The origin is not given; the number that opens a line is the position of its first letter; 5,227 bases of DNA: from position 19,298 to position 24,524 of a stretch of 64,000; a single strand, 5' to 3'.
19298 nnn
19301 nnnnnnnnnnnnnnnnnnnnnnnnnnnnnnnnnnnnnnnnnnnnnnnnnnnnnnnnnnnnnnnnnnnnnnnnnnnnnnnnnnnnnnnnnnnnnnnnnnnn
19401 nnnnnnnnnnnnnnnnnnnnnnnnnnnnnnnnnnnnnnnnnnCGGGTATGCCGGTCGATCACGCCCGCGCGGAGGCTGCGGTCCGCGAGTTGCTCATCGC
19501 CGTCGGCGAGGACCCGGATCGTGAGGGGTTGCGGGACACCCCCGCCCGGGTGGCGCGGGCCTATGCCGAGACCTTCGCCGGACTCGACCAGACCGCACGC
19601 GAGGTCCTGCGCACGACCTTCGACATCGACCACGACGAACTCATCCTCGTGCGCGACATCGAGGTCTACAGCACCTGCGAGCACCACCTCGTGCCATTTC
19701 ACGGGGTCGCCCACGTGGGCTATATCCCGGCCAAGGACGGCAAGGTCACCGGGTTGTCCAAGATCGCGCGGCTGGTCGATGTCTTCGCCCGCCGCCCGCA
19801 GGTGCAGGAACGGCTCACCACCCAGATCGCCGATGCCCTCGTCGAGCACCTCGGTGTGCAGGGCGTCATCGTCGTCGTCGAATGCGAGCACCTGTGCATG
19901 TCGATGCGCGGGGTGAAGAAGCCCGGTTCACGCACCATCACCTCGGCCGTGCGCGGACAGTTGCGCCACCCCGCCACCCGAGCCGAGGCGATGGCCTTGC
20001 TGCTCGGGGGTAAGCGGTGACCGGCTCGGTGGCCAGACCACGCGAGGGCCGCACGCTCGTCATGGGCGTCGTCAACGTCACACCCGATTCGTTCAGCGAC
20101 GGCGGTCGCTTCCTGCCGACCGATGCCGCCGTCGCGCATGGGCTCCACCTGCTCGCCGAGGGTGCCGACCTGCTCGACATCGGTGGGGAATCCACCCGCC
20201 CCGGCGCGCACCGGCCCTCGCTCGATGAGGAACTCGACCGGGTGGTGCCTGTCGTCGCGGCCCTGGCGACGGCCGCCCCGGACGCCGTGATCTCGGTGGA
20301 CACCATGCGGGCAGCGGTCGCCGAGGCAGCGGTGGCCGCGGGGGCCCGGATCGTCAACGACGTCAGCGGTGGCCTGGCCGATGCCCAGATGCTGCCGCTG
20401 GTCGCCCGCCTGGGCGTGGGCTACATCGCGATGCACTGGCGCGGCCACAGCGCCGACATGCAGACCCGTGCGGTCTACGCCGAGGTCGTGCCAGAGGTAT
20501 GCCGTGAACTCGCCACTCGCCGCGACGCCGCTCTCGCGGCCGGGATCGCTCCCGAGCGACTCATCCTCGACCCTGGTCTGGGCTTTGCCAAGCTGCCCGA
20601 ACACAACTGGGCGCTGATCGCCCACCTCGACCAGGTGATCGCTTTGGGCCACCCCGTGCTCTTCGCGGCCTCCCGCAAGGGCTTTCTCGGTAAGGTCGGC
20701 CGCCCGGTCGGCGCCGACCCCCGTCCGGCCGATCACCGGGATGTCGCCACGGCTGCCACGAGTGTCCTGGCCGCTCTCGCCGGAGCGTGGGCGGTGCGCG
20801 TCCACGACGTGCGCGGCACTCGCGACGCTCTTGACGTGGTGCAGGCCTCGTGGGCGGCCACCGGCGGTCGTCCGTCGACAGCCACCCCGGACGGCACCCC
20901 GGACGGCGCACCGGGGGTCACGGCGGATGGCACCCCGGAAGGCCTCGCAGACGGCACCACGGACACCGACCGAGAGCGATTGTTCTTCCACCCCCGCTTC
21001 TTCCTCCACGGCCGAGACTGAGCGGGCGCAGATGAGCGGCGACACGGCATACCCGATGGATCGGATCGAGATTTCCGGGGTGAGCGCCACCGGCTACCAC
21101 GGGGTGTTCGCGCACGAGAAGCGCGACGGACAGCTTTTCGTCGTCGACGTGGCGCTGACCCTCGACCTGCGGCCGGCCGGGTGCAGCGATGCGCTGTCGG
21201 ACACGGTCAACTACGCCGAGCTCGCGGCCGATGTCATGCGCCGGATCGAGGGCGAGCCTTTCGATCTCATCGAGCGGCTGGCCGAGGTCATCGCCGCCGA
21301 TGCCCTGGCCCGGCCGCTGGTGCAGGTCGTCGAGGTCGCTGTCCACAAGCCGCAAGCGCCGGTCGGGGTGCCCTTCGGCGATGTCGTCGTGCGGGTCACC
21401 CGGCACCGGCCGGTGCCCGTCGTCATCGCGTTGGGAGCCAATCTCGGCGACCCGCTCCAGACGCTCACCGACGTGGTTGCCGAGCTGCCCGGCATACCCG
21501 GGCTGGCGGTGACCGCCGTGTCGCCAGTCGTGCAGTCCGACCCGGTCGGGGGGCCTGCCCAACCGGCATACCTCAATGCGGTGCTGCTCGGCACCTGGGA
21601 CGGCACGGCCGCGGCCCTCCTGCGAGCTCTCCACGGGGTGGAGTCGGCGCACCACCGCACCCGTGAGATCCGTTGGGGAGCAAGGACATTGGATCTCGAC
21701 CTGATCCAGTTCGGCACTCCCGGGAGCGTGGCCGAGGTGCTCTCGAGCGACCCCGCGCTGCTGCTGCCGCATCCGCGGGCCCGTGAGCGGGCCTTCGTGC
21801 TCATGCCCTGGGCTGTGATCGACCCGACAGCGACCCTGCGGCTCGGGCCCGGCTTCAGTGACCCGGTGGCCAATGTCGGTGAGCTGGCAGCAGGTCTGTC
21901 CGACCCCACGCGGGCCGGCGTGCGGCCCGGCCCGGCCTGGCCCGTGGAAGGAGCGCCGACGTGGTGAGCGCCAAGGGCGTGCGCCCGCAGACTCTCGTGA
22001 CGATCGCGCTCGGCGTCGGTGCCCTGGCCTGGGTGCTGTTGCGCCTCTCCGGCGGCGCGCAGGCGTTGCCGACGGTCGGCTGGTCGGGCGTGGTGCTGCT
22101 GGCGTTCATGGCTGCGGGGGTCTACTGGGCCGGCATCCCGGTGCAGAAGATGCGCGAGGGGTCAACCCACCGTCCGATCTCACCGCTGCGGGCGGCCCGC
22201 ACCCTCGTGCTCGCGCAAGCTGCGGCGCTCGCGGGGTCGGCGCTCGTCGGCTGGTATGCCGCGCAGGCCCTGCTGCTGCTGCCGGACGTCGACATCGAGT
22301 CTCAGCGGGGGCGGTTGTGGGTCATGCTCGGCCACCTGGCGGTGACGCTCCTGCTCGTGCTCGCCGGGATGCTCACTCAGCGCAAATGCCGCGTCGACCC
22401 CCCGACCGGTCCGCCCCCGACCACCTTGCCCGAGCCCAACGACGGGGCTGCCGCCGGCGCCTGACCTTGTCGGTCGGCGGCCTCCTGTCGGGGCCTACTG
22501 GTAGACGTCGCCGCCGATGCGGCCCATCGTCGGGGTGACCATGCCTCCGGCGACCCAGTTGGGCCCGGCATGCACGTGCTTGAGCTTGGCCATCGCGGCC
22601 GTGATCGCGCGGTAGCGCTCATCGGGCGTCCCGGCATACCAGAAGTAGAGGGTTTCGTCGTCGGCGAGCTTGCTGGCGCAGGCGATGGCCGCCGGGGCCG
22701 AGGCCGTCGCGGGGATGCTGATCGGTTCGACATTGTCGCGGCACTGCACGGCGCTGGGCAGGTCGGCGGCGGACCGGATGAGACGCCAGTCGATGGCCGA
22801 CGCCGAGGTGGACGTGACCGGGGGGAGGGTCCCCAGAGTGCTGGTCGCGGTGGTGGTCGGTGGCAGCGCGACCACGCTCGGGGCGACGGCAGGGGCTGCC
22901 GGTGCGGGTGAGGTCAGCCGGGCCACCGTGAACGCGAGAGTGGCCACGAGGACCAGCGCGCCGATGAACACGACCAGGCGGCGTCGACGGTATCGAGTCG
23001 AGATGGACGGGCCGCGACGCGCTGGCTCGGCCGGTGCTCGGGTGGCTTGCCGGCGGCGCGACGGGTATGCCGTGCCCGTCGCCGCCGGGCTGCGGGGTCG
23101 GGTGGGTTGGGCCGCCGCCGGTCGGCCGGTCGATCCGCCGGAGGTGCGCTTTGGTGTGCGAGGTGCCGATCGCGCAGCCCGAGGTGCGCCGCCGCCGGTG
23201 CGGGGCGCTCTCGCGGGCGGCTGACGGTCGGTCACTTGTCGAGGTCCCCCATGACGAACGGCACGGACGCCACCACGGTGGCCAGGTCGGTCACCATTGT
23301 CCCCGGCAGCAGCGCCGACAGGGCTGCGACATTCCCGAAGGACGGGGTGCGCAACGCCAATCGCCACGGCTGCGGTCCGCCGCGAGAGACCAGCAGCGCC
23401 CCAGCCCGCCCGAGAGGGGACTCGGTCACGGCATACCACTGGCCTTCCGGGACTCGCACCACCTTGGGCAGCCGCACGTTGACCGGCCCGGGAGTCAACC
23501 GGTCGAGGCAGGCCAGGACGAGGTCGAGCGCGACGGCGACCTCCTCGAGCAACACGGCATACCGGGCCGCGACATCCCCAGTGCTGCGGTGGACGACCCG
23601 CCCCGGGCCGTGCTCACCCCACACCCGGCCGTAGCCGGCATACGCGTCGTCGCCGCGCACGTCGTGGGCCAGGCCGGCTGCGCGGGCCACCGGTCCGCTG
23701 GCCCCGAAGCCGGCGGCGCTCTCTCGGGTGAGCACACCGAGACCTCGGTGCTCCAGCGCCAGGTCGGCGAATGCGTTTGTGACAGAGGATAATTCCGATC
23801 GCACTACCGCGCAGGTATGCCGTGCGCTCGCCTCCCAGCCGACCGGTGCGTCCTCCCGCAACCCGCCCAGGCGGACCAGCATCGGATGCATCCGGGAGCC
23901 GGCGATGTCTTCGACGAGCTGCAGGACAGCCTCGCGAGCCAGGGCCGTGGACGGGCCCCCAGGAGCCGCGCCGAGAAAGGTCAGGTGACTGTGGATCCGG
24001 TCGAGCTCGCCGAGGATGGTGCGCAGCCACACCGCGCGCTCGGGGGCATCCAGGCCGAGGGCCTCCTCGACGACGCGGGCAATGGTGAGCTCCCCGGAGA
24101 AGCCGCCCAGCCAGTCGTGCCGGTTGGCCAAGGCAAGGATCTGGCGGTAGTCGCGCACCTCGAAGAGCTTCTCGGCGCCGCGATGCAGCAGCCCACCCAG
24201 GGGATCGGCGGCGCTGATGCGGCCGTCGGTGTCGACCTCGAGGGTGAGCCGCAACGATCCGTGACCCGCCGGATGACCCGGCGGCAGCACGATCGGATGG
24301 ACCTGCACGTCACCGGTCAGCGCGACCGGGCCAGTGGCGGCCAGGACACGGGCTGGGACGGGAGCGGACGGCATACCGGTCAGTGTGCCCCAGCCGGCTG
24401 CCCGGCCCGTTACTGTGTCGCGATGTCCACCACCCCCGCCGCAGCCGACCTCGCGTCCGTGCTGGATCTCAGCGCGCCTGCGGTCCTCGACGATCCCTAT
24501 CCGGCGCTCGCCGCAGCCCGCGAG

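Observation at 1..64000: Hyper-abundant strand-symmetric DNA word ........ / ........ (consensus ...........), about one copy per 750 bp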

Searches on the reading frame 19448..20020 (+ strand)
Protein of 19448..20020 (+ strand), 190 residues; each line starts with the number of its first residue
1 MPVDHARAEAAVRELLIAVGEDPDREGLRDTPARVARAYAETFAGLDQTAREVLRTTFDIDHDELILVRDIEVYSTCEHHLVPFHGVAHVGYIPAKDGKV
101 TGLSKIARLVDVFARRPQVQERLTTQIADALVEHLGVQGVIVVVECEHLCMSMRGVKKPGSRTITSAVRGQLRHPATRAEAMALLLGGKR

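Call 32: search_protein_families(library=pfam, proteins=[window:19448-20020:+], max_evalue=0.00001)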
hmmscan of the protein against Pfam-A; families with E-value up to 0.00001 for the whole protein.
window:19448-20020:+ (190 aa): 1 family
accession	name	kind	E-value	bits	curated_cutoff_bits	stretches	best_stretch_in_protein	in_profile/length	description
PF01227.27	GTP_cyclohydroI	-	2e-74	249.4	27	1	9-184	2-177/179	GTP cyclohydrolase I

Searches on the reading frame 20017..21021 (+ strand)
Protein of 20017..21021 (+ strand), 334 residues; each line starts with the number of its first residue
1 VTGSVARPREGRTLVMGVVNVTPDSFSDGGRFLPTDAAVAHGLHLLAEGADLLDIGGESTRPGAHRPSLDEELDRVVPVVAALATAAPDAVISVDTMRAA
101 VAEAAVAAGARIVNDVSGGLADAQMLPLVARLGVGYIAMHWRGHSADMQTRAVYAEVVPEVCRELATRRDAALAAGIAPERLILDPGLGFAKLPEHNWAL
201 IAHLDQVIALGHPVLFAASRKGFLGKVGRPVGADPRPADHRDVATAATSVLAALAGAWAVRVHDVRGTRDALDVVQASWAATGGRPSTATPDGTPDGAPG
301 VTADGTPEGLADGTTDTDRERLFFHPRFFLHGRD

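Call 32: search_protein_families(library=pfam, proteins=[window:20017-21021:+], max_evalue=0.00001)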
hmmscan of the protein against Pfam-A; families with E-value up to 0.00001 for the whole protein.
window:20017-21021:+ (334 aa): 1 family
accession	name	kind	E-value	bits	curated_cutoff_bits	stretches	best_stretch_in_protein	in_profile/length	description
PF00809.28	Pterin_bind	-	3.6e-82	276.1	25.5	1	16-263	1-244/244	Pterin binding enzyme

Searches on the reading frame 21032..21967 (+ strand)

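Call 32: search_protein_families(library=pfam, proteins=[window:21032-21967:+], max_evalue=0.00001)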
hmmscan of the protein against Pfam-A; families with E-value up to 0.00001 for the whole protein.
window:21032-21967:+ (311 aa): 2 families
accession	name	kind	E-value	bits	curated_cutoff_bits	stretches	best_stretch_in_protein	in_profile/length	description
PF02152.23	FolB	-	1.9e-32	112.5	31.8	1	12-123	1-113/113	Dihydroneopterin aldolase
PF01288.25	HPPK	-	2.7e-30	105.6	25.7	1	131-265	1-116/116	7,8-dihydro-6-hydroxymethylpterin-pyrophosphokinase (HPPK)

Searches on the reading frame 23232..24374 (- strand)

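Call 33: search_protein_families(library=pfam, proteins=[window:23232-24374:-], max_evalue=0.00001)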
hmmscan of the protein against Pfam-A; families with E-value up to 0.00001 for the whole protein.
window:23232-24374:- (380 aa): 1 family
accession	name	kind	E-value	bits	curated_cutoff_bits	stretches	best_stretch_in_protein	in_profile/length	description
PF00346.24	Complex1_49kDa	-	2.1e-48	165.2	24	2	146-305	14-171/271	Respiratory-chain NADH dehydrogenase, 49 Kd subunit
